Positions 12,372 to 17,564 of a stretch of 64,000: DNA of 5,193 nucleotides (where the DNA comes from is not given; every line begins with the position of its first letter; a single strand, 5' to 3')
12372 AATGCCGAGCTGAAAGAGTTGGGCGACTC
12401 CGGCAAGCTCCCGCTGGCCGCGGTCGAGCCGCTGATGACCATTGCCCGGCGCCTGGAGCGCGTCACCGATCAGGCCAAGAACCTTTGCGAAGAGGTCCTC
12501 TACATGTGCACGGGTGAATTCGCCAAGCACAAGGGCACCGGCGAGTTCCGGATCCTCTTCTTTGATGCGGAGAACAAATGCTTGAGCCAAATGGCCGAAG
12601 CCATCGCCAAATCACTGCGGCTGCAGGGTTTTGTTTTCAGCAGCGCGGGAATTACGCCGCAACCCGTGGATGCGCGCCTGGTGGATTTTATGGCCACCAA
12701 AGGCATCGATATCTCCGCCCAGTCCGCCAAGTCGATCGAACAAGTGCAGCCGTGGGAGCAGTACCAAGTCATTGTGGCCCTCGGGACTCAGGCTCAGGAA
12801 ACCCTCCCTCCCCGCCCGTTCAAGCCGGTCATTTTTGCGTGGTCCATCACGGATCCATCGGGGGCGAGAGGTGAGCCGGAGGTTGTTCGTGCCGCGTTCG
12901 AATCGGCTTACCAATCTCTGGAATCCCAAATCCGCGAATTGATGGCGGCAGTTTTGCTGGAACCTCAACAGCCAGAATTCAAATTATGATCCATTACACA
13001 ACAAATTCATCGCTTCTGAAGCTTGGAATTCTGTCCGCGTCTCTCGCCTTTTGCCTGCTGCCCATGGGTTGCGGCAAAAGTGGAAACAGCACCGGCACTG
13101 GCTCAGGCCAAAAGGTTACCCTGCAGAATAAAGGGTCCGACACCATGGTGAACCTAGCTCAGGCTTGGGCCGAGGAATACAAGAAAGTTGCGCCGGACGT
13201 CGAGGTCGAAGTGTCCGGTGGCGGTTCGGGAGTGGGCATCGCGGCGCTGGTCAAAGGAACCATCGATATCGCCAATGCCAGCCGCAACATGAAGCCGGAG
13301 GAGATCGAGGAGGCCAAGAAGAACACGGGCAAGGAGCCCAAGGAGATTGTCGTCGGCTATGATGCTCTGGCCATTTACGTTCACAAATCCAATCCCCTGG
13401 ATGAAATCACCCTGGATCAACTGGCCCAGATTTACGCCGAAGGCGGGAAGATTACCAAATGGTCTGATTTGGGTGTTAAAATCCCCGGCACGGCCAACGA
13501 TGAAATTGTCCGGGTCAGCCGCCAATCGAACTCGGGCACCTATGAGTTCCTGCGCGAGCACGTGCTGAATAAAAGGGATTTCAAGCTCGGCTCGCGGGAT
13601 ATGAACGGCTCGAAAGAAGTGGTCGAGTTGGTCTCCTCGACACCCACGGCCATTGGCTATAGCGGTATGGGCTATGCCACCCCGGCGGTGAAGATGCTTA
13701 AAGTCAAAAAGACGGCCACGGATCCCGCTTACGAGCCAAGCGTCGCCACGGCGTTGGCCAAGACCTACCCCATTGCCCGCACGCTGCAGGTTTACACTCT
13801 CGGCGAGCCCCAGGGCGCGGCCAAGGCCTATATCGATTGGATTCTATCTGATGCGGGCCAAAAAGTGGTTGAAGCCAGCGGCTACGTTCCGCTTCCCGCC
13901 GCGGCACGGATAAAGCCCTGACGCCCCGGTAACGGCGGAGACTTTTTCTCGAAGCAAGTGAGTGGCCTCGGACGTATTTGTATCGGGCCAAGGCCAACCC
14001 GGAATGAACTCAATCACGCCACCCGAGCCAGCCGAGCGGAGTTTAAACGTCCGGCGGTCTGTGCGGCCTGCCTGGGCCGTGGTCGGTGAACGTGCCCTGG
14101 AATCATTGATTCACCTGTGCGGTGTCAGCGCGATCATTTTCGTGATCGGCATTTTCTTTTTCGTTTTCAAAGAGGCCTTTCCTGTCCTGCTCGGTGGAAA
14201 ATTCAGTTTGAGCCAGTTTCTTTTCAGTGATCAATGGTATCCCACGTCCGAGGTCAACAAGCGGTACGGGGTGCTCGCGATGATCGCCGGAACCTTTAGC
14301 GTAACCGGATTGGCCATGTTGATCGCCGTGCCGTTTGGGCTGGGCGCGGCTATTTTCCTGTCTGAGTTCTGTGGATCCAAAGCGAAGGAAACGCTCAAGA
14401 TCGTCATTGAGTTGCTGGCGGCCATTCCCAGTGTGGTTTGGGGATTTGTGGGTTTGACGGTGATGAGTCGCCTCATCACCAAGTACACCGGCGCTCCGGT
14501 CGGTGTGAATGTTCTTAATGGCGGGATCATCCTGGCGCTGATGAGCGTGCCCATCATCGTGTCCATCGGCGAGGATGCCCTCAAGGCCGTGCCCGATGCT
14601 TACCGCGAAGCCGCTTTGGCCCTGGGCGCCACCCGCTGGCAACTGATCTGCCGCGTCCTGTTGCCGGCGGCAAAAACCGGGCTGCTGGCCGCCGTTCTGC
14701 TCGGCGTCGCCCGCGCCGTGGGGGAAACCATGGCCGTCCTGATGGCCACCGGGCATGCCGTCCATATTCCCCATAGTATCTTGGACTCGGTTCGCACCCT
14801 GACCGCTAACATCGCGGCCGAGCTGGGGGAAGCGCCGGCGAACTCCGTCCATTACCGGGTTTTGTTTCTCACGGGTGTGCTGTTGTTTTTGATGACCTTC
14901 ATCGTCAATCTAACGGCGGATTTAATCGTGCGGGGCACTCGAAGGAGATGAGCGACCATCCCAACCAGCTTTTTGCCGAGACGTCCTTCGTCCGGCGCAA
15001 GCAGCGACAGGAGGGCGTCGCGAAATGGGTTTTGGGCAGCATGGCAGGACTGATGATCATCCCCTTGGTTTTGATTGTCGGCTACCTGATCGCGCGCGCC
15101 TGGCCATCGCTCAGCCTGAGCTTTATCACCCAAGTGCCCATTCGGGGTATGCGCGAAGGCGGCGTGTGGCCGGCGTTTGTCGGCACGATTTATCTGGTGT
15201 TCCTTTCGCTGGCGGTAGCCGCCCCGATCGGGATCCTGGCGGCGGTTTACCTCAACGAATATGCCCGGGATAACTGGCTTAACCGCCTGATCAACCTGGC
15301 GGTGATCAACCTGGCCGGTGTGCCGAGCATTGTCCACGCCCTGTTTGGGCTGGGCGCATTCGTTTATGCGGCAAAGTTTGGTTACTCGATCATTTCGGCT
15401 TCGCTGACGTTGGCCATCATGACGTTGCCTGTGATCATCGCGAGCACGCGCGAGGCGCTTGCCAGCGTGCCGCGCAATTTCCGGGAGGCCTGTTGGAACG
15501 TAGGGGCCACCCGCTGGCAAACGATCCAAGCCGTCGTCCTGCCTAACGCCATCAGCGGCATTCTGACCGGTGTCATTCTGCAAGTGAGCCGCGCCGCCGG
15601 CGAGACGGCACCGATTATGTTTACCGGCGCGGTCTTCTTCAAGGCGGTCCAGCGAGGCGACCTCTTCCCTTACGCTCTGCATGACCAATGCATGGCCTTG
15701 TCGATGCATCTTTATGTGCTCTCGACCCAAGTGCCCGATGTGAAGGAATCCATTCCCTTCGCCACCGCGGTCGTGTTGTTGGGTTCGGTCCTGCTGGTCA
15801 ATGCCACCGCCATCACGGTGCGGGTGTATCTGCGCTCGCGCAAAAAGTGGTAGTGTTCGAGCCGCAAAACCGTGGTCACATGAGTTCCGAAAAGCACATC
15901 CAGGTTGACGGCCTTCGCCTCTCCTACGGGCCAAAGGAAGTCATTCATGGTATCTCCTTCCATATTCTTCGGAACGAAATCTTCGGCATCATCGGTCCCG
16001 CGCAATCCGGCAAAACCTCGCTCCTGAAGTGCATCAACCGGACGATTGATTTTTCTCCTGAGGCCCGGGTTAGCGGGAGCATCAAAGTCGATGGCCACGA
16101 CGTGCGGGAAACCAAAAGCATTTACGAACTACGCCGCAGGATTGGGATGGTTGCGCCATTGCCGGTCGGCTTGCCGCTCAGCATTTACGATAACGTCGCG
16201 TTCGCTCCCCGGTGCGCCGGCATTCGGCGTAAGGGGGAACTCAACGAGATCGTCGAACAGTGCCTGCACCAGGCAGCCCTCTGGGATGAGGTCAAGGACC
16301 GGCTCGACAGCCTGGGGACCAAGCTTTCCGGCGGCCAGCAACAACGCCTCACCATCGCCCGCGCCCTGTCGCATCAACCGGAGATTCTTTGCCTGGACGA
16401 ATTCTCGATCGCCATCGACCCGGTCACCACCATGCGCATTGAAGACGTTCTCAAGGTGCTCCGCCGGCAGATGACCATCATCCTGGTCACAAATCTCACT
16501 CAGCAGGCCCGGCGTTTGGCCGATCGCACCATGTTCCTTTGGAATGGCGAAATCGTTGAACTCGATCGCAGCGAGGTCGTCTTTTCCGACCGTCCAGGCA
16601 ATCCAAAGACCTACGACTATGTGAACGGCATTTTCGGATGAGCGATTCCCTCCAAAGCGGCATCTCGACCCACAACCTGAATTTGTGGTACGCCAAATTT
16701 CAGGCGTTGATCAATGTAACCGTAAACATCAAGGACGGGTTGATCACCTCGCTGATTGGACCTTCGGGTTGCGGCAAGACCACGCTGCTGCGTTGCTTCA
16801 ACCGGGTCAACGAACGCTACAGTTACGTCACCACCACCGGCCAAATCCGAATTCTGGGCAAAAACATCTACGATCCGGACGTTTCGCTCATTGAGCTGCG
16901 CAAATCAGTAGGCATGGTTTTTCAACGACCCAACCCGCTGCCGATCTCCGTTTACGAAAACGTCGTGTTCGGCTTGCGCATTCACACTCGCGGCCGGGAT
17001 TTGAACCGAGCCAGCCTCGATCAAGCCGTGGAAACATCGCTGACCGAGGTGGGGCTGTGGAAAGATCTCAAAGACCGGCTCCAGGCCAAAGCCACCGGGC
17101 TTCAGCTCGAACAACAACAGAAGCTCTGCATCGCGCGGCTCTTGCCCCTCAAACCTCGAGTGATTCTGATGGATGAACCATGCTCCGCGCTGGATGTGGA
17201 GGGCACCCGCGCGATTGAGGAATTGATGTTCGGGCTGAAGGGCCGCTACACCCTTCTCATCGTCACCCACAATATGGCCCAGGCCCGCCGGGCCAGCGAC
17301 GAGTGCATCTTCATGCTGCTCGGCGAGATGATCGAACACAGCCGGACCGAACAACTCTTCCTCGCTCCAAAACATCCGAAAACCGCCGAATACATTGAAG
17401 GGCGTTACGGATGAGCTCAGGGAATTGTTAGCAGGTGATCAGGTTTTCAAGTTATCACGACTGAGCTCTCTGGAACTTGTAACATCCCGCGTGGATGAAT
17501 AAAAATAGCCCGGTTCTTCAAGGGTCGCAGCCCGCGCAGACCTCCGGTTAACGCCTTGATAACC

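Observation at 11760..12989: PhoU fused to a catalytically dead LMW-PTP/ArsC-like domain, positioned between an arsenic-resistance operon and the pst phosphate transporter operon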

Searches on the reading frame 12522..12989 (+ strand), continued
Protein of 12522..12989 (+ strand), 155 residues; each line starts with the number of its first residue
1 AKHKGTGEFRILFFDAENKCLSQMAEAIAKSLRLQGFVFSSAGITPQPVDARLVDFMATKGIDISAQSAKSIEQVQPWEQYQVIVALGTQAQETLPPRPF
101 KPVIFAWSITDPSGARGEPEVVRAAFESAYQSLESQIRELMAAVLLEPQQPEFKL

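Call 64: find_encoding_contigs(protein=P0289, flank=8000, max_places=2)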
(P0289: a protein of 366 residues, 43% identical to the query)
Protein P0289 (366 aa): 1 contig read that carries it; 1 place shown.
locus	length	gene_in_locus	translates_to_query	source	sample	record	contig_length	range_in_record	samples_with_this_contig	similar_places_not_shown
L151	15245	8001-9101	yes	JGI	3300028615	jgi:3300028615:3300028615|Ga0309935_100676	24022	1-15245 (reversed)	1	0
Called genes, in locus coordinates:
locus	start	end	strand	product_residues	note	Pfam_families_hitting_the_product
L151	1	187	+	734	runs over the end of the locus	PF05170:AsmA, PF05359:DUF748, PF13116:YhdP, PF05170:AsmA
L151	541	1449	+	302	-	-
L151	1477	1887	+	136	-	PF07603:Lcl_C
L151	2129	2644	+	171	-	PF02572:CobA_CobO_BtuR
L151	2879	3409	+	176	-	PF02283:CobU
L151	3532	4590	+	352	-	PF02277:DBI_PRT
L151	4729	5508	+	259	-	PF02654:CobS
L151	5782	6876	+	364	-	PF00155:Aminotran_1_2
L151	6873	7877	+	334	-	PF03186:CobD_Cbib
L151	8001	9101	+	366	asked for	PF01865:PhoU_div (faint), PF01895:PhoU, PF01451:LMWPc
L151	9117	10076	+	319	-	PF12849:PBP_like_2, PF12727:PBP_like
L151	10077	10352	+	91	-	-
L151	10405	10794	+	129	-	PF00528:BPD_transp_1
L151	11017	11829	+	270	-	PF00528:BPD_transp_1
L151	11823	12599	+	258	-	PF00005:ABC_tran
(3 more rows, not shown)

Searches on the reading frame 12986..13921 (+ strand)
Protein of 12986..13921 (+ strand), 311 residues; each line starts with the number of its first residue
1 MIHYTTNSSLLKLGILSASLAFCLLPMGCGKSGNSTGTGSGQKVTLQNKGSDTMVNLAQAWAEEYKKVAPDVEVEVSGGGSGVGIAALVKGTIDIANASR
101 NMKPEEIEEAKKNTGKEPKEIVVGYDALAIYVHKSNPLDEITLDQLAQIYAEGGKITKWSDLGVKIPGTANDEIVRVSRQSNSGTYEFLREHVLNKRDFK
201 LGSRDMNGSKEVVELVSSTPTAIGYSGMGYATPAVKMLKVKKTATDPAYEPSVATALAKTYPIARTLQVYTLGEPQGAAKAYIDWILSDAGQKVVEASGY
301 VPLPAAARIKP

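Call 3: search_protein_families(library=pfam, proteins=[window:12986-13921:+], max_evalue=0.01)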
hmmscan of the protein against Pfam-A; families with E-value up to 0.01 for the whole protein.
window:12986-13921:+ (311 aa): 4 families
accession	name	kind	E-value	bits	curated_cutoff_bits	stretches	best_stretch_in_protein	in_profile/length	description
PF12849.12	PBP_like_2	-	9.1e-48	163.8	27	1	40-289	5-266/267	PBP superfamily domain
PF12727.12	PBP_like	-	3.8e-11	43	27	1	62-235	1-158/193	PBP superfamily domain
PF13531.11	SBP_bac_11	-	9.3e-09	35.8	25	1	56-148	11-101/227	Bacterial extracellular solute-binding protein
PF01547.30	SBP_bac_1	-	3.7e-06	27.6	26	1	57-293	9-307/307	Bacterial extracellular solute-binding protein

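Call 68: search_protein_families(library=ncbifam, proteins=[window:12986-13921:+], max_evalue=1e-10)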
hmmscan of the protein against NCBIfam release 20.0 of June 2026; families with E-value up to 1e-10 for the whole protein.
window:12986-13921:+ (311 aa): 2 families
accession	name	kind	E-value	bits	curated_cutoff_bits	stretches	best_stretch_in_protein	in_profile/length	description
TIGR02136.1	ptsS_2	subfamily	1.7e-74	250.6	206.6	1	11-303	7-295/295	phosphate ABC transporter substrate-binding protein PstS family protein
TIGR00975.1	3a0107s03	equivalog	1.4e-19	70.3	205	1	47-234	2-203/315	phosphate ABC transporter substrate-binding protein PstS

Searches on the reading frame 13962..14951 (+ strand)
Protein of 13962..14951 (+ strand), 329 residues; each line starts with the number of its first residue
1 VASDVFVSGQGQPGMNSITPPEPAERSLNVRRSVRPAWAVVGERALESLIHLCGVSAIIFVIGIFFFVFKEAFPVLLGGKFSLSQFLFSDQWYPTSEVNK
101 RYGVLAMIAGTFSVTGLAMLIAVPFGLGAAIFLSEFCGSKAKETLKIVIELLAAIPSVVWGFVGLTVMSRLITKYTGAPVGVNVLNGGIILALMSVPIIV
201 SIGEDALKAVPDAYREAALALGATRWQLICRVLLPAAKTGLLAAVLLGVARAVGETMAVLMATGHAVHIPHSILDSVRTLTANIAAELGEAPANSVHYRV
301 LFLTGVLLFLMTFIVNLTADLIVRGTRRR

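Call 68: search_protein_families(library=ncbifam, proteins=[window:13962-14951:+], max_evalue=1e-10)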
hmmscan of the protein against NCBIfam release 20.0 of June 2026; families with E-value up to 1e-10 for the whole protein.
window:13962-14951:+ (329 aa): 12 families
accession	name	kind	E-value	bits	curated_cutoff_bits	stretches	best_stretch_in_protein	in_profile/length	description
TIGR02138.1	phosphate_pstC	equivalog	7.4e-86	287.8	196.45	1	44-325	2-294/296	phosphate ABC transporter permease subunit PstC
TIGR00974.1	3a0107s02c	equivalog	1.4e-52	178.5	193.45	1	48-324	6-268/272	phosphate ABC transporter permease PstA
NF008435.0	PRK11275.1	equivalog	1.9e-43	148.8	502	2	175-323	161-309/319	phosphate ABC transporter permease PstC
NF008430.0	PRK11268.1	equivalog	6e-26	91.2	439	1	55-323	33-290/295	phosphate ABC transporter permease PstA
TIGR02141.1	modB_ABC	equivalog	5e-17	62.2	182.6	1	111-279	3-179/208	molybdate ABC transporter permease subunit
TIGR01581.1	Mo_ABC_porter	hypoth_equivalog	5.5e-15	55.5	210.3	1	112-267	27-186/225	ABC transporter permease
NF038017.1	ABC_perm1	subfamily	9.1e-15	55.1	100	1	113-288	3-168/184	ABC transporter permease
TIGR00969.1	3a0106s02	subfamily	4.3e-14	52.6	240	1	87-308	42-262/272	sulfate ABC transporter permease subunit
NF006939.0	PRK09421.1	equivalog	9.2e-13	48.1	262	1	108-315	12-216/230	molybdate ABC transporter permease subunit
TIGR02139.1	permease_CysT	equivalog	1.4e-12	47.8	246.1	1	99-265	43-213/265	sulfate ABC transporter permease subunit CysT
NF008208.0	PRK10971.1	equivalog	4.1e-11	42.9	415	1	97-304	49-255/277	sulfate/thiosulfate ABC transporter permease CysT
TIGR02140.1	permease_CysW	equivalog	9.5e-11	41.7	329.1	1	105-266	46-211/261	sulfate ABC transporter permease subunit CysW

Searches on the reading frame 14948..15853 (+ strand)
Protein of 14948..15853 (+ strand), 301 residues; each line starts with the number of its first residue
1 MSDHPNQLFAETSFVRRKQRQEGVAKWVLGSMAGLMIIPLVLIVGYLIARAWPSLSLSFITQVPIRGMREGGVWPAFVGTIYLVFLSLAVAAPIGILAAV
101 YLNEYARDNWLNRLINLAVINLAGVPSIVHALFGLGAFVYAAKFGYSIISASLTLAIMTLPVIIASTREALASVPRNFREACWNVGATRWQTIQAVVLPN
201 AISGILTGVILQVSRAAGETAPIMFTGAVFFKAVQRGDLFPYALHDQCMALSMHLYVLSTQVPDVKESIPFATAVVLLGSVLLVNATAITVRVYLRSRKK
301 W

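Call 68: search_protein_families(library=ncbifam, proteins=[window:14948-15853:+], max_evalue=1e-10)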
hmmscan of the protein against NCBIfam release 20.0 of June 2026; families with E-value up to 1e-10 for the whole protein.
window:14948-15853:+ (301 aa): 6 families
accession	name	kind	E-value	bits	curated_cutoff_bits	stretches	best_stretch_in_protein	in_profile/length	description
TIGR00974.1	3a0107s02c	equivalog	4.1e-78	262.3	193.45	1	31-293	10-268/272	phosphate ABC transporter permease PstA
TIGR02138.1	phosphate_pstC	equivalog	7.6e-38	130.2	196.45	1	24-290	3-290/296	phosphate ABC transporter permease subunit PstC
NF008430.0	PRK11268.1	equivalog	1.3e-35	122.8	439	1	16-227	22-232/295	phosphate ABC transporter permease PstA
NF008435.0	PRK11275.1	equivalog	1.8e-20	73.3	502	1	136-225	158-247/319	phosphate ABC transporter permease PstC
TIGR02139.1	permease_CysT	equivalog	1e-12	48.2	246.1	1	139-226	123-210/265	sulfate ABC transporter permease subunit CysT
NF006939.0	PRK09421.1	equivalog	4.8e-11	42.5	262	1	139-225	81-171/230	molybdate ABC transporter permease subunit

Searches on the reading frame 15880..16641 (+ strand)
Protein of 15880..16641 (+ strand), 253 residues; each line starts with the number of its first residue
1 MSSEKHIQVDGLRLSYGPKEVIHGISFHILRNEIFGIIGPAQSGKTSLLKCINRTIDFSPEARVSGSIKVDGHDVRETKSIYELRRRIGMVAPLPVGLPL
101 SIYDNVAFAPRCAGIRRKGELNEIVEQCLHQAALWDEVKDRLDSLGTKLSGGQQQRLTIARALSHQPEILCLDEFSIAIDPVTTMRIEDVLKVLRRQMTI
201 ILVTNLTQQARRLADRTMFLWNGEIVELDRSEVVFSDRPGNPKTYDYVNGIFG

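Call 68: search_protein_families(library=ncbifam, proteins=[window:15880-16641:+], max_evalue=1e-10)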
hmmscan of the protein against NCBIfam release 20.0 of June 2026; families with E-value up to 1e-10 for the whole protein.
window:15880-16641:+ (253 aa): 147 families (the best 25 are shown)
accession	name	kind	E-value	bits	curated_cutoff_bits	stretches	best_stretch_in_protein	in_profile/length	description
TIGR00972.1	3a0107s01c2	equivalog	1e-79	267.4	343.2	1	7-253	2-248/248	phosphate ABC transporter ATP-binding protein PstB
NF010860.0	PRK14267.1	equivalog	1.3e-63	215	412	1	7-253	5-253/253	phosphate ABC transporter ATP-binding protein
NF010840.0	PRK14246.1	equivalog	5.4e-57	193.4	425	1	3-250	7-254/257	phosphate ABC transporter ATP-binding protein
NF010851.0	PRK14258.1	subfamily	2.7e-54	184.4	425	1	7-248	8-256/261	phosphate ABC transporter ATP-binding protein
NF010864.0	PRK14271.1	equivalog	6.4e-47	159.9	561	1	12-253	27-267/276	phosphate ABC transporter ATP-binding protein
NF007027.0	PRK09493.1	equivalog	3e-34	118.4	379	1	13-243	8-231/240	glutamine ABC transporter ATP-binding protein GlnQ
TIGR01186.1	proV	subfamily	1.3e-33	116.7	326.6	1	17-235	4-218/363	betaine/proline/choline family ABC transporter ATP-binding protein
TIGR03410.1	urea_trans_UrtE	equivalog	3.5e-32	111.7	285.8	1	8-231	2-216/230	urea ABC transporter ATP-binding subunit UrtE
TIGR04521.1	ECF_ATPase_2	equivalog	3.9e-32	111.5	330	1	19-237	18-235/279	energy-coupling factor transporter ATPase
TIGR04520.1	ECF_ATPase_1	equivalog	6.8e-32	111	315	1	7-237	1-226/269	energy-coupling factor transporter ATPase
NF008428.0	PRK11264.1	equivalog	1.3e-31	109.8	406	1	7-249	4-245/250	L-cystine ABC transporter ATP-binding protein TcyN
TIGR02315.1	ABC_phnC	equivalog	1.4e-31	109.8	266.1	2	124-232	125-231/243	phosphonate ABC transporter ATP-binding protein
NF008338.0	PRK11124.1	equivalog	9.6e-31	107.1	369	1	7-233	3-227/242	arginine ABC transporter ATP-binding protein ArtP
TIGR01188.1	drrA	subfamily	1.6e-30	106.5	312.45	1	16-230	3-207/302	daunorubicin resistance ABC transporter, ATP-binding protein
TIGR02314.1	ABC_MetN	equivalog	8.5e-30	103.9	499.7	1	22-237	21-231/343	methionine ABC transporter ATP-binding protein MetN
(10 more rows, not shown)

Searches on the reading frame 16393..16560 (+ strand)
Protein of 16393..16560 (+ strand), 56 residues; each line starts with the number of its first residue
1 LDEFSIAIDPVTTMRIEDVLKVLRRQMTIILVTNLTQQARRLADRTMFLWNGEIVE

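Call 51: find_related_loci(query=A3, collection=metagenome_contigs, flank=8000)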
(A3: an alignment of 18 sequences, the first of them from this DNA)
Query A3 (56 aa) in metagenome_contigs; peptide patterns used: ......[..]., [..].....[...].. (x = any residue, [..] = any of these).
600 stretches matched a pattern (row limit reached: there are more); 571 encode a relative of the query (tblastn E <= 1e-3); the best 80 are kept; 80 distinct loci.
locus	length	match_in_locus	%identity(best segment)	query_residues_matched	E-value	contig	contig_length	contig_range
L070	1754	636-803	95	1-56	8e-32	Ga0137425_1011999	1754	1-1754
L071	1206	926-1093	96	1-56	2e-32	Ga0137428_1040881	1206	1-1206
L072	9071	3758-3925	95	1-56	8e-32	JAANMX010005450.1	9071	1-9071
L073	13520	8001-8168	95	1-56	3e-31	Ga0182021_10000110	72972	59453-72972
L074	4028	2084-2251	95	1-56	5e-31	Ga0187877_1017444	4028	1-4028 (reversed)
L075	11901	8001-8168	95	1-56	3e-31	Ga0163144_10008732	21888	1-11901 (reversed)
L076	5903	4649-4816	93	1-56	4e-31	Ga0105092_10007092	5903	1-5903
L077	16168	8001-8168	91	1-56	3e-31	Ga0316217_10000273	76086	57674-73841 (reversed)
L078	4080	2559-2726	95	1-56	3e-31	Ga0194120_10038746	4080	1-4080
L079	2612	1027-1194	93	1-56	4e-31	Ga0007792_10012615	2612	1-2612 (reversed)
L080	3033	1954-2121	93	1-56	4e-31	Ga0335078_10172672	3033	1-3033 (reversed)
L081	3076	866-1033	91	1-56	7e-31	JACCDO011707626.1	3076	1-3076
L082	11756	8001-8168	91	1-56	5e-31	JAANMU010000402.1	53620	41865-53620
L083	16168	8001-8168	93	1-56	6e-31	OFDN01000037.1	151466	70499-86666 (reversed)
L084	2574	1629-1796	95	1-56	6e-31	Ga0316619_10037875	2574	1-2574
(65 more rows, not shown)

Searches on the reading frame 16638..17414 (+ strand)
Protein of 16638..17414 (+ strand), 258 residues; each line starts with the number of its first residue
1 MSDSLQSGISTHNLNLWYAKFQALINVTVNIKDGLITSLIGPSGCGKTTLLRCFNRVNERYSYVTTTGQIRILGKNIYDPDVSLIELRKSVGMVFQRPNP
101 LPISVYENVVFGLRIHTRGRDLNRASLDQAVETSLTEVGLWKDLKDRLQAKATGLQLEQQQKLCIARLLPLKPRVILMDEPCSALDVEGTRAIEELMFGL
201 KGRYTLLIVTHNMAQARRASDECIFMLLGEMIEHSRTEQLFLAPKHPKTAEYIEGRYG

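Call 68: search_protein_families(library=ncbifam, proteins=[window:16638-17414:+], max_evalue=1e-10)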
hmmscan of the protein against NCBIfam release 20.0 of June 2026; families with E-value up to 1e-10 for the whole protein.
window:16638-17414:+ (258 aa): 147 families (the best 25 are shown)
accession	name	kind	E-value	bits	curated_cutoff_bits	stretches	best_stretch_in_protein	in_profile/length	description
TIGR00972.1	3a0107s01c2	equivalog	9.1e-95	316.7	343.2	1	9-258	2-248/248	phosphate ABC transporter ATP-binding protein PstB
NF010860.0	PRK14267.1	equivalog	1.6e-72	244.2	412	1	8-258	4-253/253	phosphate ABC transporter ATP-binding protein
NF010864.0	PRK14271.1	equivalog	5.5e-62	209.3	561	1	8-256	21-265/276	phosphate ABC transporter ATP-binding protein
NF010851.0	PRK14258.1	subfamily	5e-58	196.6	425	1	7-256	6-259/261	phosphate ABC transporter ATP-binding protein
NF010840.0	PRK14246.1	equivalog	1.4e-55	188.8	425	1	15-256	17-255/257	phosphate ABC transporter ATP-binding protein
NF007027.0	PRK09493.1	equivalog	7.5e-39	133.5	379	1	12-253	5-236/240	glutamine ABC transporter ATP-binding protein GlnQ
NF008428.0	PRK11264.1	equivalog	1.5e-38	132.4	406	1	9-254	4-245/250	L-cystine ABC transporter ATP-binding protein TcyN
NF008338.0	PRK11124.1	equivalog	8.6e-34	117.1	369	1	9-253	3-240/242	arginine ABC transporter ATP-binding protein ArtP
TIGR04521.1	ECF_ATPase_2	equivalog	1.2e-33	116.4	330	1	20-245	17-237/279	energy-coupling factor transporter ATPase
TIGR03005.1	ectoine_ehuA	equivalog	2.9e-32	111.9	345.4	1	9-253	1-247/252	ectoine/hydroxyectoine ABC transporter ATP-binding protein EhuA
NF008513.0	PRK11432.1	equivalog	8.7e-32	110.4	496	1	18-251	16-235/351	ferric ABC transporter ATP-binding protein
TIGR04520.1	ECF_ATPase_1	equivalog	1.3e-31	110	315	1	9-243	1-226/269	energy-coupling factor transporter ATPase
TIGR03265.1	PhnT2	equivalog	2.3e-31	109.3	457.7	1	9-253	5-235/353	putative 2-aminoethylphosphonate ABC transporter ATP-binding protein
TIGR02314.1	ABC_MetN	equivalog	5e-31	108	499.7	1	20-254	17-242/343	methionine ABC transporter ATP-binding protein MetN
TIGR03258.1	PhnT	equivalog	1.3e-30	106.7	499.15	1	7-253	7-240/359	2-aminoethylphosphonate ABC transport system ATP-binding subunit PhnT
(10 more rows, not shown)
